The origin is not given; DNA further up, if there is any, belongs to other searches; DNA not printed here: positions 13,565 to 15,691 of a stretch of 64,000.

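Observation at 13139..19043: Tightly coupled operon: APS kinase, TagF-like phosphotransferase, SucC/SucD-like pair, citrate-synthase-like protein, CMP-sugar synthetase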

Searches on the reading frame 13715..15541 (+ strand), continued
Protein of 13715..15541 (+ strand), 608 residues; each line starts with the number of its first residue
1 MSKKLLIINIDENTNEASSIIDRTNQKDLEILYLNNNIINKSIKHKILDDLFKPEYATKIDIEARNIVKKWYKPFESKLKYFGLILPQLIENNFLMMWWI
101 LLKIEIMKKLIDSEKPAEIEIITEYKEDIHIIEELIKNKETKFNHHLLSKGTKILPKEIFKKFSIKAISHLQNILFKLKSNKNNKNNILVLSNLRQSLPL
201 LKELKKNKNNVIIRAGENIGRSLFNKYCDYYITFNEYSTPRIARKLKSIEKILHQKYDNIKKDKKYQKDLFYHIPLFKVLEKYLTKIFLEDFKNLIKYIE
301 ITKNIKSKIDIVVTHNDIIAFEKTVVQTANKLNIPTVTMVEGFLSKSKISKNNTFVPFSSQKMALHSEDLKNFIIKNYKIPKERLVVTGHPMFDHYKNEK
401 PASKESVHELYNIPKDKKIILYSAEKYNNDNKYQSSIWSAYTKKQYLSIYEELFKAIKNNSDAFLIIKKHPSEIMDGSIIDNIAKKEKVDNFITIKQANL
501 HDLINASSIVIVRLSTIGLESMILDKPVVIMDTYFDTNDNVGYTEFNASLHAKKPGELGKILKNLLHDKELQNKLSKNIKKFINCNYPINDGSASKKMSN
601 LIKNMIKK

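Call 46: search_solved_structures(query=A2, max_evalue=1, show_alignments=3)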
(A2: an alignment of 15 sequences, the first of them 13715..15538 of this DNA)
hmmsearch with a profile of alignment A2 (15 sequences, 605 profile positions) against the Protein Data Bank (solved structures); distinct sequences matched with E-value up to 1: 4.
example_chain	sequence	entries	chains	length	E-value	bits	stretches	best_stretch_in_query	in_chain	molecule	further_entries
5enz_A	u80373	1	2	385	0.00031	22.6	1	352-600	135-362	UDP-GlcNAc 2-epimerase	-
6mgb_A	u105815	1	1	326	0.02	16.7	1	448-530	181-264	Capsular polysaccharide export system protein KpsC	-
4fkz_A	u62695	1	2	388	0.9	11.2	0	441-595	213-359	UDP-N-acetylglucosamine 2-epimerase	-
1o6c_A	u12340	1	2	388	0.9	11.2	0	441-595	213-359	UDP-N-acetylglucosamine 2-epimerase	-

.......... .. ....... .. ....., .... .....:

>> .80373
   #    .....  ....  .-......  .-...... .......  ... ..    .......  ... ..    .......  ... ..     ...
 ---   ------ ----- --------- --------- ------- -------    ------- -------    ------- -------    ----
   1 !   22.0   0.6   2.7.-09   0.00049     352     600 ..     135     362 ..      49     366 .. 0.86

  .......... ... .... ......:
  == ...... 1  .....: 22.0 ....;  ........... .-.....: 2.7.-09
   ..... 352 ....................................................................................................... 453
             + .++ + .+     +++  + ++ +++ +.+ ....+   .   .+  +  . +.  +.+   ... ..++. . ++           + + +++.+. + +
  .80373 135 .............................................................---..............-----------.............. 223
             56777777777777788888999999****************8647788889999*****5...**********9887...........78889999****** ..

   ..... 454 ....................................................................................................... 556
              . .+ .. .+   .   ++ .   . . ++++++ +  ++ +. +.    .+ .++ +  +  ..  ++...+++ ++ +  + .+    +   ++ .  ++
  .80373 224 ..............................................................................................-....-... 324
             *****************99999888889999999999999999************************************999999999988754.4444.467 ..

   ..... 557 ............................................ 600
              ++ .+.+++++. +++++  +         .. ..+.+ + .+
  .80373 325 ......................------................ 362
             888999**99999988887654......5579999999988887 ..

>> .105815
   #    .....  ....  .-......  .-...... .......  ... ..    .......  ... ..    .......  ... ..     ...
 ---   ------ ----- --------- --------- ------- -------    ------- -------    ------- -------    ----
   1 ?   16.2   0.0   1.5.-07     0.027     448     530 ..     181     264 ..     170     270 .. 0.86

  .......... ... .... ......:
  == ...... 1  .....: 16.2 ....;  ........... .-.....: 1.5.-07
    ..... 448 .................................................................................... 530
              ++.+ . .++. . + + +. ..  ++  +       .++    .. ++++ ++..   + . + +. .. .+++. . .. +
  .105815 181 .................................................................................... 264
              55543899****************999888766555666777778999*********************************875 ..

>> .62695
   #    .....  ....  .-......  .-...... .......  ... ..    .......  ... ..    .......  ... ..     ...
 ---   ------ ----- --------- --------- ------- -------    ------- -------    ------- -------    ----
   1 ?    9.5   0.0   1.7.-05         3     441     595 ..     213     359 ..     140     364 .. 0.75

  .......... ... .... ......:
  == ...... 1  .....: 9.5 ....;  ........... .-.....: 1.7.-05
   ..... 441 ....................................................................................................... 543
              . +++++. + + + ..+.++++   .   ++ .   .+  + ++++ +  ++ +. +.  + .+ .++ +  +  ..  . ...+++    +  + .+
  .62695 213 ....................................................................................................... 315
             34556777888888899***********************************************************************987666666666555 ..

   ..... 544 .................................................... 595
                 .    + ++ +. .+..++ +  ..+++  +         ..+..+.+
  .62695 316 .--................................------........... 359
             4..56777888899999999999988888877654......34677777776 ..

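Call 48: predict_structure(alignment_id=A2)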
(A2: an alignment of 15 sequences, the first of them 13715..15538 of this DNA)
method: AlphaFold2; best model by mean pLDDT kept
length: 608 residues; sequences in the alignment: 15
mean_pLDDT: 86.0   pTM: 0.86
mean pLDDT of the five models: 86.0, 85.7, 85.7, 85.5, 85.5
residues with pLDDT >= 90: 283; 70-90: 261; 50-70: 64; < 50: 0
segments of 3 or more residues with pLDDT < 50: none
pLDDT, mean of each block of 10 residues (from residue 1): 84 86 84 82 82 81 86 89 92 83 92 92 93 93 90 71 86 87 86 86 94 87 79 91 94 93 89 93 92 96 95 82 93 92 59 62 86 83 89 85 92 94 75 63 81 93 91 76 93 88 94 81 90 69 71 90 93 91 76 91 94
secondary structure, 60 per line:
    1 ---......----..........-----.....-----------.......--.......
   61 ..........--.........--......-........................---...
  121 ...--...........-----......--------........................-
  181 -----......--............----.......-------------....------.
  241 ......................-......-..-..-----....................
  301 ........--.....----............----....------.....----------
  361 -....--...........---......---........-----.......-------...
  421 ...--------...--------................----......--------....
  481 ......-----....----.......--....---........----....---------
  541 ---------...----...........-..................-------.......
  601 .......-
elements in order: E4-9 H14-23 E29-33 E45-47 H48-51 H54-70 H73-79 H86-89 H91-114 E118-123 H126-136 E142-147 H156-179 E186-191 H194-205 E210-216 E230-233 H240-262 H264-269 H281-308 E311-315 H320-331 E336-339 H346-350 E362-365 H368-378 E385-387 H391-398 H404-410 E418-423 H443-458 E463-468 H477-486 E492-495 H500-506 E509-512 H516-523 E528-531 E550-552 H557-567 H569-586 H594-607

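Call 52: fold_search(model_id=the predicted structure, library=pdb)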
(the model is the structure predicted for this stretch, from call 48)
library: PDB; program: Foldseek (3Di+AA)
matches with E <= 10: 1286; with E <= 0.001: 159
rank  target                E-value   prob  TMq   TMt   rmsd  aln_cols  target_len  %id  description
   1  3dzc_A                1.1e-14  1.00  0.45  0.69   6.1       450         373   14  2.35 Angstrom resolution structure of WecB (VC0917), a UDP-N-acetylglucosamine 2-epimerase from Vibrio cholerae. (released 2008-08-12)
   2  1f6d_A                3.5e-14  1.00  0.47  0.72   5.3       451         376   15  THE STRUCTURE OF UDP-N-ACETYLGLUCOSAMINE 2-EPIMERASE FROM E. COLI. (released 2000-12-13)
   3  3beo_A                1.4e-13  1.00  0.44  0.67   6.5       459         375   15  A Structural Basis for the allosteric regulation of non-hydrolyzing UDP-GlcNAc 2-epimerases (released 2008-02-19)
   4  1f6d_D                2.0e-13  1.00  0.47  0.72   5.2       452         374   15  THE STRUCTURE OF UDP-N-ACETYLGLUCOSAMINE 2-EPIMERASE FROM E. COLI. (released 2000-12-13)
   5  6vlb_B                2.0e-13  1.00  0.46  0.71   5.9       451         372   15  Crystal structure of ligand-free UDP-GlcNAc 2-epimerase from Neisseria meningitidis (released 2020-11-11)
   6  6vlc_B                4.8e-13  1.00  0.43  0.68   6.0       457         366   15  Crystal structure of UDP-GlcNAc 2-epimerase from Neisseria meningitidis bound to UDP-GlcNAc (released 2020-11-11)
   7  1f6d_C                5.9e-13  1.00  0.46  0.73   4.9       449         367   14  THE STRUCTURE OF UDP-N-ACETYLGLUCOSAMINE 2-EPIMERASE FROM E. COLI. (released 2000-12-13)
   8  8ahe_A                8.1e-13  1.00  0.47  0.72   5.0       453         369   14  PAC-FragmentDEL: Photoactivated covalent capture of DNA encoded fragments for hit discovery (released 2022-09-14)
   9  1f6d_B                9.0e-13  1.00  0.46  0.71   5.0       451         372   14  THE STRUCTURE OF UDP-N-ACETYLGLUCOSAMINE 2-EPIMERASE FROM E. COLI. (released 2000-12-13)
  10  3l7m_D                9.0e-13  1.00  0.42  0.58  10.7       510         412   15  Structure of the Wall Teichoic Acid Polymerase TagF, H548A (released 2010-04-28)
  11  3l7j_D                9.0e-13  1.00  0.41  0.57  10.3       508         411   15  Structure of the Wall Teichoic Acid Polymerase TagF, H444N variant (released 2010-04-28)
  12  3l7k_B                9.0e-13  1.00  0.41  0.57  10.7       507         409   15  Structure of the Wall Teichoic Acid Polymerase TagF, H444N + CDPG (15 minute soak) (released 2010-04-28)
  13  1o6c_B                1.2e-12  1.00  0.44  0.68   5.8       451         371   15  Crystal structure of UDP-N-acetylglucosamine 2-epimerase (released 2003-11-25)
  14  6vlc_D                1.4e-12  1.00  0.43  0.67   6.0       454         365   16  Crystal structure of UDP-GlcNAc 2-epimerase from Neisseria meningitidis bound to UDP-GlcNAc (released 2020-11-11)
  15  3l7j_A                2.1e-12  1.00  0.41  0.58  10.1       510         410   16  Structure of the Wall Teichoic Acid Polymerase TagF, H444N variant (released 2010-04-28)
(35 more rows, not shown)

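Call 62: search_protein_representatives(alignment_id=A2)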
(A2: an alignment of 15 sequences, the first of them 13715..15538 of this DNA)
Query: 15 sequences, 605 profile positions. Proteins with E-value up to 0.001 (for the whole library): 7321; up to 1e-10: 3247; up to 1e-30: 579. The best 150 are listed.
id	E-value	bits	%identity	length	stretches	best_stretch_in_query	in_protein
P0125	4.9e-292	986.4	-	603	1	1-605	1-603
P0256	6.7e-209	711.9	-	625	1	2-604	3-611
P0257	4.0e-205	699.4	-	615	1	2-604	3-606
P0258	1.0e-140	486.7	-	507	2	158-604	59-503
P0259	2.4e-116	406.2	-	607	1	2-604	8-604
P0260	2.0e-110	386.6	-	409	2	303-605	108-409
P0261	4.5e-110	385.5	-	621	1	2-604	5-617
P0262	2.6e-97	343.3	-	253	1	363-605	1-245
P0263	5.5e-86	305.9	-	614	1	3-604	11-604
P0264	8.1e-86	305.4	-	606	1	14-604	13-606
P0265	1.4e-82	294.6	-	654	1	20-604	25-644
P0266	1.9e-81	290.9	-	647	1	2-604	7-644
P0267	2.5e-81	290.5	-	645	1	16-604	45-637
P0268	4.5e-81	289.7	-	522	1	96-605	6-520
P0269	1.3e-80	288.1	-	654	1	14-604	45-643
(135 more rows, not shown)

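Call 64: search_protein_families(library=ncbifam, alignment_id=A3, max_evalue=0.00001)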
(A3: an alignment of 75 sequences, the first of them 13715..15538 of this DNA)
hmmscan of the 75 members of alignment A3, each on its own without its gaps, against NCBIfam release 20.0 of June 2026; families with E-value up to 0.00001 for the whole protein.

A. member 1, window:13715-15538:+ (608 aa): 2 families
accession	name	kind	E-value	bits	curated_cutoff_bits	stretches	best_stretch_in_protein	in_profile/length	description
NF046086.1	BFO_1060_trans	domain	2.6e-32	112.4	200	1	265-606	8-364/365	BFO_1060 family glycosyltransferase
TIGR04396.2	surf_polysacc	subfamily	3e-17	62.9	125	1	366-608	107-365/427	surface carbohydrate biosynthesis protein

B. families by the number of members that match (of 75 scanned): 18 families
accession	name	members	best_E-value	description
NF046086.1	BFO_1060_trans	75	3.7e-38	BFO_1060 family glycosyltransferase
TIGR04396.2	surf_polysacc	74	9.3e-33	surface carbohydrate biosynthesis protein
TIGR00236.1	wecB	40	3.4e-16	non-hydrolyzing UDP-N-acetylglucosamine 2-epimerase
NF010135.0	PRK13609.1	14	3.9e-10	diglucosyl diacylglycerol synthase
TIGR03568.1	NeuC_NnaA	10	4.2e-09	UDP-N-acetylglucosamine 2-epimerase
TIGR04326.1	O_ant_LIC13510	7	2e-09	TIGR04326 family surface carbohydrate biosynthesis protein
NF041711.1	TagprimaseTarB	6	1.4e-08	teichoic acid glycerol-phosphate primase TarB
NF050054.1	CapPschMdfirKpsS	4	3e-08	capsule polysaccharide modification protein KpsS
NF041712.1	techglyph_taseTarF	3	4.2e-09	teichoic acid glycerol-phosphate transferase TarF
TIGR00215.1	lpxB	3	1.8e-07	lipid-A-disaccharide synthase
TIGR03999.1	thiol_BshA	2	7.2e-09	N-acetyl-alpha-D-glucosaminyl L-malate synthase BshA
NF010134.0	PRK13608.1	2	8.1e-08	diglucosyl diacylglycerol synthase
TIGR01133.1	murG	1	3.5e-09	undecaprenyldiphospho-muramoylpentapeptide beta-N-acetylglucosaminyltransferase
TIGR03590.1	PseG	1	8.5e-08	UDP-2,4-diacetamido-2,4,6-trideoxy-beta-L-altropyranose hydrolase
NF047684.1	TeichurnBiosyTuaC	1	1.1e-07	teichuronic acid biosynthesis protein TuaC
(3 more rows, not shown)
